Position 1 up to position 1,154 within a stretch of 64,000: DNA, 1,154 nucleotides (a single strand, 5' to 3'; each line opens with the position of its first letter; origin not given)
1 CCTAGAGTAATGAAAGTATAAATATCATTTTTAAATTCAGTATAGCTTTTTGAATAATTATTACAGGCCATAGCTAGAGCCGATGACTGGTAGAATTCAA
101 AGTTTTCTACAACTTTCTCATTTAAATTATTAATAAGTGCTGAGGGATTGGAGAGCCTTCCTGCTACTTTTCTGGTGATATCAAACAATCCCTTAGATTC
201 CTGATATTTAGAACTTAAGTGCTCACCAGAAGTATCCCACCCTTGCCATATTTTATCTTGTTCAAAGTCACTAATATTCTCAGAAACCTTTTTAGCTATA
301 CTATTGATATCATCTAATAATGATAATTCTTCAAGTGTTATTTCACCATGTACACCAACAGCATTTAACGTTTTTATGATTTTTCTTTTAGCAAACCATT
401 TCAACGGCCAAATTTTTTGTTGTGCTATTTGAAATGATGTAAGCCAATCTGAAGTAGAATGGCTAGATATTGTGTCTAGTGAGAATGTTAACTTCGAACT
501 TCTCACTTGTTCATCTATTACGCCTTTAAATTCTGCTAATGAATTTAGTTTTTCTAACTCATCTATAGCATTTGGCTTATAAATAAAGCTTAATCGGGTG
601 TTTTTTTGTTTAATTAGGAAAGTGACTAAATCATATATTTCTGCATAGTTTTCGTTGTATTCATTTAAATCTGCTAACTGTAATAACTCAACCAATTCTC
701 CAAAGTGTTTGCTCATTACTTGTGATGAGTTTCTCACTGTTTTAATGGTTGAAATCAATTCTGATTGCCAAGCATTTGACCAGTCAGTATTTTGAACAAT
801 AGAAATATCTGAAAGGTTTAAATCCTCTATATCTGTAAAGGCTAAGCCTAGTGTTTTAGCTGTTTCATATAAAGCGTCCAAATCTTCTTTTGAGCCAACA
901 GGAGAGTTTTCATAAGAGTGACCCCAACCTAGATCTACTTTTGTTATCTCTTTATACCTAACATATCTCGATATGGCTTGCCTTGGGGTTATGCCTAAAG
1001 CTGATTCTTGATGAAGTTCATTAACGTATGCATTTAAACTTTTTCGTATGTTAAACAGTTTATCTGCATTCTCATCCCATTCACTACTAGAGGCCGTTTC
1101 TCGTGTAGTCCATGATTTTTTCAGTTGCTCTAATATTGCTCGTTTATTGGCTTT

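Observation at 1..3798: Edge-truncated giant protein: transglutaminase-like domain fused to a DUF4011/Upf1-like SF1 helicase, with foreign codon usage (candidate defence-type gene at an island boundary)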

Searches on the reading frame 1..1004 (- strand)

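Call 68: search_protein_families(library=pfam, proteins=[window:1-1004:-], max_evalue=10)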
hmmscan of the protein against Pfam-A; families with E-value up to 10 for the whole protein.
window:1-1004:- (334 aa): 1 family
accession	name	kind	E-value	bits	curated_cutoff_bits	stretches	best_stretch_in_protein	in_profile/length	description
PF08256.16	Antimicrobial20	-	0.29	12.2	20.6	1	272-282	1-11/13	Aurein-like antibiotic peptide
